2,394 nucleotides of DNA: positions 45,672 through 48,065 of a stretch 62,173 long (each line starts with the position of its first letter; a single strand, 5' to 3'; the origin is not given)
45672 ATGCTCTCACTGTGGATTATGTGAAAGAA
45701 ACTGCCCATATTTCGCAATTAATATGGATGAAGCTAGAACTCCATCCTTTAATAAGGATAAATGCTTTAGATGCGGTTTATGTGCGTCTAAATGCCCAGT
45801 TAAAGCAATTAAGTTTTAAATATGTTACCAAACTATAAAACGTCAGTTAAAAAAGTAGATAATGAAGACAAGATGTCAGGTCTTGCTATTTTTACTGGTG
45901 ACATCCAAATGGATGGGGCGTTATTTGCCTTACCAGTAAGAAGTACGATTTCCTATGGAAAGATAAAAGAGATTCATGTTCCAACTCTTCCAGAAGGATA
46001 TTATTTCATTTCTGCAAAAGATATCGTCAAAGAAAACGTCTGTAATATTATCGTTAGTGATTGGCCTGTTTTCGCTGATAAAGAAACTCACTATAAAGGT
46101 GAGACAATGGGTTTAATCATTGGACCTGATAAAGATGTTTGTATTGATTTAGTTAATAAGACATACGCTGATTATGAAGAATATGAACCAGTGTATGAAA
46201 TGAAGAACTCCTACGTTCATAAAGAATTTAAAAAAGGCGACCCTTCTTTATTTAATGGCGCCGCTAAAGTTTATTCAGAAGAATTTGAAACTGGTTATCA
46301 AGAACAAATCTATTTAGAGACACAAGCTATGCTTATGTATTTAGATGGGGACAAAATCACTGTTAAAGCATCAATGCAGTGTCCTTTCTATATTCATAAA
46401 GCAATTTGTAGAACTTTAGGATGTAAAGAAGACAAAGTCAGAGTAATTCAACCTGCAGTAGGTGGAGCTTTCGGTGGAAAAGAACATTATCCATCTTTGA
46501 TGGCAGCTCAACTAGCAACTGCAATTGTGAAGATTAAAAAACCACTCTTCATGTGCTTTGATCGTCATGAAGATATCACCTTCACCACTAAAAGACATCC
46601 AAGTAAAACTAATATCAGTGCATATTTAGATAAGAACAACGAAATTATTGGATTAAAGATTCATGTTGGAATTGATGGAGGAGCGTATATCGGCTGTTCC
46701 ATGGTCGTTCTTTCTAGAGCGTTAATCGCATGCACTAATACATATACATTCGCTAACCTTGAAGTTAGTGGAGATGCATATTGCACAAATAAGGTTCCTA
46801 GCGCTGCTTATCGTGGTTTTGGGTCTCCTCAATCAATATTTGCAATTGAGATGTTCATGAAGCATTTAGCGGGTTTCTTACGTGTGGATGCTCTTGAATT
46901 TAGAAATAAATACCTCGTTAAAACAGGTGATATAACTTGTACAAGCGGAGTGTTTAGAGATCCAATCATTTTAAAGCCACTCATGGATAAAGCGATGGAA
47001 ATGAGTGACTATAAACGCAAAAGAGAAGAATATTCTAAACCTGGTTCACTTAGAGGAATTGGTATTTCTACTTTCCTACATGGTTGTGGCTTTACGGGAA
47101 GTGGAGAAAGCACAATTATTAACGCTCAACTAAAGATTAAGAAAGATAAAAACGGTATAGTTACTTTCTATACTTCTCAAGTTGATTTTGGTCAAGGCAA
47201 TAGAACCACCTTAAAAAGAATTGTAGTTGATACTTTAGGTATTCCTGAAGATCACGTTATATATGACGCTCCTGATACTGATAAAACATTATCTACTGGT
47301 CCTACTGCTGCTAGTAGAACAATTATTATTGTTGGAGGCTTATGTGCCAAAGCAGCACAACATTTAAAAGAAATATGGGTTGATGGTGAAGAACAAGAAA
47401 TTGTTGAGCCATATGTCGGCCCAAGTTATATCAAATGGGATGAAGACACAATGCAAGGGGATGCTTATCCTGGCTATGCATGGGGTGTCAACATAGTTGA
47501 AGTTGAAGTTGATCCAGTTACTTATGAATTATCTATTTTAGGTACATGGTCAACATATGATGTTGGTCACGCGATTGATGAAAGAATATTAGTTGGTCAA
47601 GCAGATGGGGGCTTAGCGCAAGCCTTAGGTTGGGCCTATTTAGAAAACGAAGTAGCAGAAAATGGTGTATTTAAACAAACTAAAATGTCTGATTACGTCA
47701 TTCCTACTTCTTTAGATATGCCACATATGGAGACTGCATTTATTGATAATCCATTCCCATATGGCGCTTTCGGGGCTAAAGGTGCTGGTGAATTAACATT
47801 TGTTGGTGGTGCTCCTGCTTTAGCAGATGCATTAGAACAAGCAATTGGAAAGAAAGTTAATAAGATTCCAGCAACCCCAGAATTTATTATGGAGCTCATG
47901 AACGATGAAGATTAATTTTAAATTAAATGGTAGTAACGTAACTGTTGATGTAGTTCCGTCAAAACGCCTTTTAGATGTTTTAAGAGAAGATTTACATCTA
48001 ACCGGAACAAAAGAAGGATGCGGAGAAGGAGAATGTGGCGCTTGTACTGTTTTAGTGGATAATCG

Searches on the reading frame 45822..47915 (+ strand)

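Call 83: search_protein_families(library=pfam, proteins=[window:45822-47915:+], max_evalue=0.00001)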
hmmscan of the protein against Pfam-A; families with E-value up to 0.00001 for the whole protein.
window:45822-47915:+ (697 aa): 3 families
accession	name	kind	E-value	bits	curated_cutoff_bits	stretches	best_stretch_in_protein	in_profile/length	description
PF02738.23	MoCoBD_1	-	8.5e-65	218.7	27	1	128-363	6-242/244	Molybdopterin cofactor-binding domain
PF20256.3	MoCoBD_2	-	1.5e-48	166.1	27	2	538-634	186-283/283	Molybdopterin cofactor-binding domain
PF01315.27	Ald_Xan_dh_C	-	6.6e-08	33.3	31.3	1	20-120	2-108/110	Aldehyde oxidase and xanthine dehydrogenase, a/b hammerhead domain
